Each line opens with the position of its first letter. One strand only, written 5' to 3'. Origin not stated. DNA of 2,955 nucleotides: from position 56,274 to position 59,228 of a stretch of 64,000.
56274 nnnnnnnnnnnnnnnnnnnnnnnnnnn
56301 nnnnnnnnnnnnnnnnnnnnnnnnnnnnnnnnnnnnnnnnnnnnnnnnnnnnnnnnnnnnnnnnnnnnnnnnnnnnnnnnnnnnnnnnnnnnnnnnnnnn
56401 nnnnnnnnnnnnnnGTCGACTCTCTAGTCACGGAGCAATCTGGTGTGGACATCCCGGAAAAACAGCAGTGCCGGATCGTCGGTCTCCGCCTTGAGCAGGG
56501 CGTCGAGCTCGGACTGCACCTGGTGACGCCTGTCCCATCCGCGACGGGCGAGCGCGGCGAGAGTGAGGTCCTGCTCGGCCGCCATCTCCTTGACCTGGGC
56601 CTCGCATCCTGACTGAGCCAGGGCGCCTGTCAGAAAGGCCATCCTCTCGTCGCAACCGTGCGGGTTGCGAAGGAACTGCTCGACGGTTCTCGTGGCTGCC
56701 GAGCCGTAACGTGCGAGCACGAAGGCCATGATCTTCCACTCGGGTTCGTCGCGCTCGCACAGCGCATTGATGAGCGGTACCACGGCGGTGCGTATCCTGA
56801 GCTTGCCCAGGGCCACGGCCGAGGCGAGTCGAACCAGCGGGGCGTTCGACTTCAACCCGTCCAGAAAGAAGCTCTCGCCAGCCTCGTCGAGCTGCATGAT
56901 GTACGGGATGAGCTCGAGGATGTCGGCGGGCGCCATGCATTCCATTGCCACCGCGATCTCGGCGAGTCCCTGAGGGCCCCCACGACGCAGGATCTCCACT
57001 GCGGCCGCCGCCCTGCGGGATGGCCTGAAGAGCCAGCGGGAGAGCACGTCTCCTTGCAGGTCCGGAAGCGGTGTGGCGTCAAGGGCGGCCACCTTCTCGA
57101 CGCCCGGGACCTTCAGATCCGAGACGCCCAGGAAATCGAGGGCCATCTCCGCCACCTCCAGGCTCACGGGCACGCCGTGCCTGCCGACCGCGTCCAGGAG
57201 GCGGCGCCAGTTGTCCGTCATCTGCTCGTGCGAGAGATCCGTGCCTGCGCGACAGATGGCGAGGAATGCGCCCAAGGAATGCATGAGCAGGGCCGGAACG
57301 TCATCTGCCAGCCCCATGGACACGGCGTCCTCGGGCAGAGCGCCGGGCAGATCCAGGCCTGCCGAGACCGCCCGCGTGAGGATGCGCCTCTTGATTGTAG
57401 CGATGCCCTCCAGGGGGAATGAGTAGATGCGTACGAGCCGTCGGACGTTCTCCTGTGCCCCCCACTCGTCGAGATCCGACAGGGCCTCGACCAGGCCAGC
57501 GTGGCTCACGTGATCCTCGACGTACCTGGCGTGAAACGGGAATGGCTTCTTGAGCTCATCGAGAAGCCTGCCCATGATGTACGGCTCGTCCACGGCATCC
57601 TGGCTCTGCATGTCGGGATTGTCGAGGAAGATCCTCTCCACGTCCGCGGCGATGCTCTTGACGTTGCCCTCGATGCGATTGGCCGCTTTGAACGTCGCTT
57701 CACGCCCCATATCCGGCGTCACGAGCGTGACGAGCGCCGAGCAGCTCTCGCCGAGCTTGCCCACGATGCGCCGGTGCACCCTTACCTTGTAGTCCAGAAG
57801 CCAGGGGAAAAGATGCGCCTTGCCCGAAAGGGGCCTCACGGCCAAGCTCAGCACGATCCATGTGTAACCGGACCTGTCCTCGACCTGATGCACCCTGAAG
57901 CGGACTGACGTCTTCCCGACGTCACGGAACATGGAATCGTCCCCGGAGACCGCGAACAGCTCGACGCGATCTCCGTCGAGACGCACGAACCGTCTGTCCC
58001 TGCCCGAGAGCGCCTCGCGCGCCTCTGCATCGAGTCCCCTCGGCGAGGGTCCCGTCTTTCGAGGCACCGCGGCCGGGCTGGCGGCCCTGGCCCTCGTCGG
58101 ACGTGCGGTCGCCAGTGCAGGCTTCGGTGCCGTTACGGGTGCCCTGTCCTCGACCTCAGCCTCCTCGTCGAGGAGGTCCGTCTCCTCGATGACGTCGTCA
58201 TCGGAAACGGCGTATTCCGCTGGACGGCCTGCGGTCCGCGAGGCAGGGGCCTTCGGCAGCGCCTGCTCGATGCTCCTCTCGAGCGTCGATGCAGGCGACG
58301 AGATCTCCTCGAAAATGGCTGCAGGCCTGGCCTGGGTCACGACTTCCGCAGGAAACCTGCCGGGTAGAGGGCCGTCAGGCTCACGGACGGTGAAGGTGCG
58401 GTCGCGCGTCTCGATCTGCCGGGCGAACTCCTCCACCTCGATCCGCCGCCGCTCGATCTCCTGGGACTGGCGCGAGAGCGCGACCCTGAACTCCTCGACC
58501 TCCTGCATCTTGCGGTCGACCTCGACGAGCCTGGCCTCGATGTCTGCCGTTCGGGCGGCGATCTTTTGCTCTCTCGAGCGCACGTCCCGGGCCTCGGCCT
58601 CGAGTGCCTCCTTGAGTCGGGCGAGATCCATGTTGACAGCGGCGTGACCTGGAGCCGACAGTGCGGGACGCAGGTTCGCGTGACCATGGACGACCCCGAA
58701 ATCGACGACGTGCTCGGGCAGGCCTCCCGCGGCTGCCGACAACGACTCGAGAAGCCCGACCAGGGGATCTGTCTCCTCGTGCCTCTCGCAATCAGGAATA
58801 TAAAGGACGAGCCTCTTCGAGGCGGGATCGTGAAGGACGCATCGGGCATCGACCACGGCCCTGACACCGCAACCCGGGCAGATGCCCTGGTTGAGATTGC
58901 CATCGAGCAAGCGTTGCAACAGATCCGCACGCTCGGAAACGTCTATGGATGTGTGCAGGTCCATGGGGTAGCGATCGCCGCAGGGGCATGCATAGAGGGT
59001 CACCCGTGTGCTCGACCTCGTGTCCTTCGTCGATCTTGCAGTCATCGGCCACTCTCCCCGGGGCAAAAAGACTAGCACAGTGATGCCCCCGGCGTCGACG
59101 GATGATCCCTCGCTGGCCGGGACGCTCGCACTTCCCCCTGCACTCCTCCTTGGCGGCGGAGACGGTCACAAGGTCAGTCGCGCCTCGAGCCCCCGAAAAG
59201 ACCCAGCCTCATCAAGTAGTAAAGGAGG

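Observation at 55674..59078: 884-aa CpXC zinc-ribbon / coiled-coil / HEAT-like protein co-operonic with a metallophosphoesterase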

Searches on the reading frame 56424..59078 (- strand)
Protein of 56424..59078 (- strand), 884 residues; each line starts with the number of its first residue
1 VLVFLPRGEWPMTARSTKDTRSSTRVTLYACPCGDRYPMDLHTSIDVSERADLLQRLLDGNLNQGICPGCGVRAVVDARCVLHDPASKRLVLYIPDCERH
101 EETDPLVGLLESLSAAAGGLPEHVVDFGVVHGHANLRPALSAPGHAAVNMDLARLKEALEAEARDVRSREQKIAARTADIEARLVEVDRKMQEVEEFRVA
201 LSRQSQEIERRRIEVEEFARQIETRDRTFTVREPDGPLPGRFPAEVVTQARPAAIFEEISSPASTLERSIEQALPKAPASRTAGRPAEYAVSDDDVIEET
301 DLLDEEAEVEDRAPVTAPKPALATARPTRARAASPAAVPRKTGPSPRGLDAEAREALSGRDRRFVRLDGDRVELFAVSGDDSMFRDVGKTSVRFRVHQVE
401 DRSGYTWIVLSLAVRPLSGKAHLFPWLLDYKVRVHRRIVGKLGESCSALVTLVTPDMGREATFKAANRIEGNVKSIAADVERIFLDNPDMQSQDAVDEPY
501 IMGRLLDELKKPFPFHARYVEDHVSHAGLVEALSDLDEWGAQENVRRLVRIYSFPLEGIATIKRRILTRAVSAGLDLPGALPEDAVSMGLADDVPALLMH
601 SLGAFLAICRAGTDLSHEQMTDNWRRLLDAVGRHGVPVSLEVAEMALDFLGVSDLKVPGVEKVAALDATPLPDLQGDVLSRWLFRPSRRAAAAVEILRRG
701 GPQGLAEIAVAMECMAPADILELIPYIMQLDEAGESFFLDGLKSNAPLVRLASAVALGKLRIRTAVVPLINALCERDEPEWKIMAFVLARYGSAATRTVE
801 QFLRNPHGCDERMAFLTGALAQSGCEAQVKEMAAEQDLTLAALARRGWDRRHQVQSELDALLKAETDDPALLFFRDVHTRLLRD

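Call 3: search_protein_families(library=pfam, proteins=[window:56424-59078:-], max_evalue=1)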
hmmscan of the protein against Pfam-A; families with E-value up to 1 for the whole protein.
window:56424-59078:- (884 aa): 1 family
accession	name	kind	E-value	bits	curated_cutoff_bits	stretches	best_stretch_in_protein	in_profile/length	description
PF14353.12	CpXC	-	1.4e-14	54.6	25.4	1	30-103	2-76/121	CpXC protein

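Call 4: search_protein_families(library=ncbifam, proteins=[window:56424-59078:-], max_evalue=1)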
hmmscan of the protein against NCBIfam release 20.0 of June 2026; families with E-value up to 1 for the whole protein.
window:56424-59078:- (884 aa): 6 families
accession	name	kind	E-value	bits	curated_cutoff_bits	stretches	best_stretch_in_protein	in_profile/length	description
NF047368.1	collar_FlbB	equivalog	0.011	15.5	110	1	151-223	61-133/193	periplasmic-type flagellar collar protein FlbB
NF038350.1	taxis_HmpF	equivalog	0.081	11.3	200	1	156-229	102-178/553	pilus motility taxis protein HmpF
NF053563.1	Rkd4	equivalog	0.13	10.3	860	1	151-230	326-408/747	arcadin-4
NF003034.1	PRK03918.1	equivalog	0.44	8.4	700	1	155-223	301-365/878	DNA double-strand break repair ATPase Rad50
TIGR03185.1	DNA_S_dndD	equivalog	0.55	8.6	245.85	1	147-228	370-457/650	DNA sulfur modification protein DndD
NF045487.1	ASRP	equivalog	0.8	8.2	300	0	157-224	320-387/593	archaea-specific SMC-related protein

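Call 5: find_homologous_proteins(query=window:56424-59078:-)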
Query window:56424-59078:- (884 aa): 9 proteins with E <= 0.001 among 8000 candidates.
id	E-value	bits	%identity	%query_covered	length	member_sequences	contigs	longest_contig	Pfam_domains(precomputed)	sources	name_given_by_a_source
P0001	0.0e+0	1930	100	99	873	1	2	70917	PF14353.13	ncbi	-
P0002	2.8e-296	1003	53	97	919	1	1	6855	PF14353.13,PF27881.1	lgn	-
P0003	1.1e-280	952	54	99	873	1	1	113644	PF14353.13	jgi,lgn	jgi:hypothetical protein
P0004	3.5e-244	831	49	100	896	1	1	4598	PF14353.13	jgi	jgi:hypothetical protein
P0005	9.9e-241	820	47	100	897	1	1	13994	PF14353.13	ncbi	-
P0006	6.0e-240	817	47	100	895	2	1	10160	PF14353.13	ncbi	-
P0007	5.7e-239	814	48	97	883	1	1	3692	PF14353.13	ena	-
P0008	5.5e-230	784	46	98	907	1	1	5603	PF14353.13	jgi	-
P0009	8.5e-226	770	47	97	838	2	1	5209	PF14353.13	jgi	jgi:hypothetical protein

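Call 6: search_solved_structures(query=window:56424-59078:-, max_evalue=1)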
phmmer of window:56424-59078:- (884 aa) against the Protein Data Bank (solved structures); distinct sequences matched with E-value up to 1: 21.
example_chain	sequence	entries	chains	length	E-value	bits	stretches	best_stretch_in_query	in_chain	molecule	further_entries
9sah_A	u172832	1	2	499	4.1e-15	58.3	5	737-828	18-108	E4-NB2 synthetic fusion protein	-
4zv6_A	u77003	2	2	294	1.7e-14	56.3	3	737-800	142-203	AlphaRep-7 | alpha-Rep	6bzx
6ft5_A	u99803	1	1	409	1.9e-13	52.7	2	736-812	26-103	alphaRep A3_A3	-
6fsq_A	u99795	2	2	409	7.5e-13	50.8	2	736-812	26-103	alphaRep A3_bGFPD | A3_bGFPD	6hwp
4xl5_C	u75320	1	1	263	2.3e-12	49.2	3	736-806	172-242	bGFP-A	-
6gwc_C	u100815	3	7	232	7.2e-10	40.9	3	734-800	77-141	iE5 ALPHAREP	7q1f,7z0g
9rhz_A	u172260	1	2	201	1.5e-08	36.5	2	738-801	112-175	ALPHAREP bE5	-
6gwd_G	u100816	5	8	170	2.1e-08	36.1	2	736-800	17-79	iiH5 ALPHAREP | iih5 Alpha Repeating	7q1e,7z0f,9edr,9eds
5dcq_A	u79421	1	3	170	4.6e-08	35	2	738-801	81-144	artificial repeat proteins (alphaREP3)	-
8aw4_A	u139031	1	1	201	2e-07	32.9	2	738-800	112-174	ALPHAREP bB-E3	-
7p0h_A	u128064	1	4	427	2.7e-07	32.4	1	738-831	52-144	Helicobacter pylori ComF fused to an artificial alphaREP crystallization helper (named B2)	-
3ltm_A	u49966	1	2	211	4e-07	31.8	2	735-793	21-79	Alpha-Rep4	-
3ltj_A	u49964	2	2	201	4.5e-07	31.7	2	736-793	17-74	AlphaRep-4 | bA3-2: binder of A3 protein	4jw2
4xvp_D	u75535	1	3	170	8e-06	27.6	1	733-801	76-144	BGFP-C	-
9t1m_A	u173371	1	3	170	1.3e-05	26.9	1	736-799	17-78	Alpha Rep E4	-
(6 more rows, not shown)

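Call 8: find_encoding_contigs(protein=P0001, flank=10000, max_places=3)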
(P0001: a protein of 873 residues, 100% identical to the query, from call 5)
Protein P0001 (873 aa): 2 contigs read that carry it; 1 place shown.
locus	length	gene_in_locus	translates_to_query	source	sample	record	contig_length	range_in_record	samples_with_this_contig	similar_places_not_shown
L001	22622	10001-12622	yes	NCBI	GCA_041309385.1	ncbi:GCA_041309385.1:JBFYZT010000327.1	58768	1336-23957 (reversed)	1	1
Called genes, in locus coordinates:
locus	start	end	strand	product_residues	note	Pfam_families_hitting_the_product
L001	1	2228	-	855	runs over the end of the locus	-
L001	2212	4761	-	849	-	-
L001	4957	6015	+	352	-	PF00005:ABC_tran, PF13304:AAA_21 (faint), PF08402:TOBE_2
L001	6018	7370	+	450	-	PF01547:SBP_bac_1, PF13531:SBP_bac_11, PF13416:SBP_bac_8, PF13343:SBP_bac_6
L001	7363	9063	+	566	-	PF00528:BPD_transp_1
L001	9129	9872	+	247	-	PF04298:Zn_peptidase_2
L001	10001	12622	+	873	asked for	PF14353:CpXC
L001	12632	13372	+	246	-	PF00149:Metallophos, PF12850:Metallophos_2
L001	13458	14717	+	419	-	-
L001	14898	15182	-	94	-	PF12840:HTH_20 (weak), PF01022:HTH_5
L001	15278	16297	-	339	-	PF02163:Peptidase_M50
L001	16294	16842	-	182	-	PF02108:FliH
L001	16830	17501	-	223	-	-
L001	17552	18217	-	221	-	PF11611:DUF4352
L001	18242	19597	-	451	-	PF00089:Trypsin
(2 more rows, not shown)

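Call 9: find_encoding_contigs(protein=P0003, flank=10000, max_places=3)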
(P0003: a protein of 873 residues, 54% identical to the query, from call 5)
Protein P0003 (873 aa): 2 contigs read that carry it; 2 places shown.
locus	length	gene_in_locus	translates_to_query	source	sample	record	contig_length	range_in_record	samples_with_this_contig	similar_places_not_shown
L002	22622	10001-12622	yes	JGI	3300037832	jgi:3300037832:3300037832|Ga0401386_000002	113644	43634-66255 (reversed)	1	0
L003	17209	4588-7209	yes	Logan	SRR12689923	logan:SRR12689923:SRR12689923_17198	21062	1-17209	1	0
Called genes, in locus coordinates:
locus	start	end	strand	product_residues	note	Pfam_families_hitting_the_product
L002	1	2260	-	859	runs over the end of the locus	-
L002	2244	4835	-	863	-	-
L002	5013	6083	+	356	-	PF00005:ABC_tran, PF13304:AAA_21 (faint), PF08402:TOBE_2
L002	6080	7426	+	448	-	PF13531:SBP_bac_11, PF13343:SBP_bac_6, PF13416:SBP_bac_8 (weak)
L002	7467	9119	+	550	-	PF00528:BPD_transp_1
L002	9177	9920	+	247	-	PF04298:Zn_peptidase_2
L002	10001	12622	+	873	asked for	PF14353:CpXC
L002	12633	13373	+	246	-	PF00149:Metallophos, PF12850:Metallophos_2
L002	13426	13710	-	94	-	PF12840:HTH_20 (weak), PF01022:HTH_5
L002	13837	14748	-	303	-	PF02163:Peptidase_M50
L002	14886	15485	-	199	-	PF02108:FliH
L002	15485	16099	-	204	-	-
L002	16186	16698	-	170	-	PF11611:DUF4352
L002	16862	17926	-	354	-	PF00089:Trypsin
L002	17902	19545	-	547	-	PF00112:Peptidase_C1, PF19190:BACON_2 (weak), PF00801:PKD, PF18911:PKD_4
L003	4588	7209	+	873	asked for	PF14353:CpXC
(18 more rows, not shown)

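Call 10: find_encoding_contigs(protein=P0005, flank=10000, max_places=2)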
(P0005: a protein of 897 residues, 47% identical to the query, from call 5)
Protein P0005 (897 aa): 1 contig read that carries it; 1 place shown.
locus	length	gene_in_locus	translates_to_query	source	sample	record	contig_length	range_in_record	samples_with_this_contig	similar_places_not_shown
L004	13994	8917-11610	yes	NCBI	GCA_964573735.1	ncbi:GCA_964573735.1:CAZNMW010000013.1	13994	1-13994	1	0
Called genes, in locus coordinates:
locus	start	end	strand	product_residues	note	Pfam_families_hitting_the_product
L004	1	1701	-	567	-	?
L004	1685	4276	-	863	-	-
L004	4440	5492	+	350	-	PF00005:ABC_tran, PF13304:AAA_21 (faint), PF08402:TOBE_2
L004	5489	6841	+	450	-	PF13531:SBP_bac_11, PF13343:SBP_bac_6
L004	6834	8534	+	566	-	PF00528:BPD_transp_1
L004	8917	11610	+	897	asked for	PF14353:CpXC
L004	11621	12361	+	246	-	PF00149:Metallophos, PF12850:Metallophos_2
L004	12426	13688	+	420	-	-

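Call 11: find_encoding_contigs(protein=P0006, flank=10000, max_places=2)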
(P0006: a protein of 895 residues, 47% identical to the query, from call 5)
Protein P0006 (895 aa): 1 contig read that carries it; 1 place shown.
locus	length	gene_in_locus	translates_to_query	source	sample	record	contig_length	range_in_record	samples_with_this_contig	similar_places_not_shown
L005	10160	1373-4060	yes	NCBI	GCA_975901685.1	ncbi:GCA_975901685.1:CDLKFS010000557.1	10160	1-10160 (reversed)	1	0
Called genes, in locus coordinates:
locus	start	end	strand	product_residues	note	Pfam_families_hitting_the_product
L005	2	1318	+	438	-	?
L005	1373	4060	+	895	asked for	PF14353:CpXC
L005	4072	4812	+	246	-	PF00149:Metallophos, PF12850:Metallophos_2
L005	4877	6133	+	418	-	-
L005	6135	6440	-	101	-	PF01022:HTH_5, PF12840:HTH_20 (weak)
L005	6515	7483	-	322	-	PF02163:Peptidase_M50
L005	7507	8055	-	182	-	PF02108:FliH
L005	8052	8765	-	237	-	-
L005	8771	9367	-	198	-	PF11611:DUF4352 (weak)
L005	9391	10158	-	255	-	?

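Call 12: find_encoding_contigs(protein=P0008, flank=10000, max_places=2)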
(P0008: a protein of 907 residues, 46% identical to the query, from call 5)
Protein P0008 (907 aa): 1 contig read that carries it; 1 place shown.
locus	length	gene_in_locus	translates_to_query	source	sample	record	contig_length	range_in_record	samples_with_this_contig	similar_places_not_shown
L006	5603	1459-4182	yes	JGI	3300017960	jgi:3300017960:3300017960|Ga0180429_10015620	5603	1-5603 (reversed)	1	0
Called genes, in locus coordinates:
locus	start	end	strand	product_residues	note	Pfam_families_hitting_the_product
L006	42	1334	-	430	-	PF12797:Fer4_2 (weak), PF00037:Fer4, PF12837:Fer4_6, PF12838:Fer4_7, PF13187:Fer4_9, PF13237:Fer4_10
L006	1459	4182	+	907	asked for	PF14353:CpXC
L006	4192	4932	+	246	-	PF00149:Metallophos, PF12850:Metallophos_2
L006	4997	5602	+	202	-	?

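Call 13: find_encoding_contigs(protein=P0002, flank=10000, max_places=2)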
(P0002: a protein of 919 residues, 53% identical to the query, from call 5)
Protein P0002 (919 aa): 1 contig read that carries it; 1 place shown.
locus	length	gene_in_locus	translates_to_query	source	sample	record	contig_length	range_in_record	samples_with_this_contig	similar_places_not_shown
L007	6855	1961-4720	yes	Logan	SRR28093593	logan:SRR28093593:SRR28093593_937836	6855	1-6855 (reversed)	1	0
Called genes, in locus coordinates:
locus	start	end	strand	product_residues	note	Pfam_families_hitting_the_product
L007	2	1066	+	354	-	?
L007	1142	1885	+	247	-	PF04298:Zn_peptidase_2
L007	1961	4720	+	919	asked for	PF14353:CpXC, PF27881:CRWN_N (faint)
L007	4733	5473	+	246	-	PF00149:Metallophos, PF12850:Metallophos_2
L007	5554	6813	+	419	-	-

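Call 16: find_related_loci(query=A1, collection=genome_contigs, flank=6000)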
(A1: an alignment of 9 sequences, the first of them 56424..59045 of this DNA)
Query A1 (873 aa) in genome_contigs; peptide patterns used: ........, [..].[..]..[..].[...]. (x = any residue, [..] = any of these).
58 stretches matched a pattern; 3 encode a relative of the query (tblastn E <= 1e-3); 2 distinct loci.
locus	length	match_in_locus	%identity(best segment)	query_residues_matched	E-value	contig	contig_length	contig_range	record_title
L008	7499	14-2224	47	157-872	0e+0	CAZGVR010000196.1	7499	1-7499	MAG TPA_asm: uncultured Myxococcales bacterium isolate binchicken_co232_67 genome assembly, contig: NODE_18738_length_74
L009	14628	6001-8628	48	10-873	0e+0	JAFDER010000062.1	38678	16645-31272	MAG: Deltaproteobacteria bacterium isolate Meg19_46_Bin_197 Meg19_46_Bin_197_scaffold_7287, whole genome shotgun sequenc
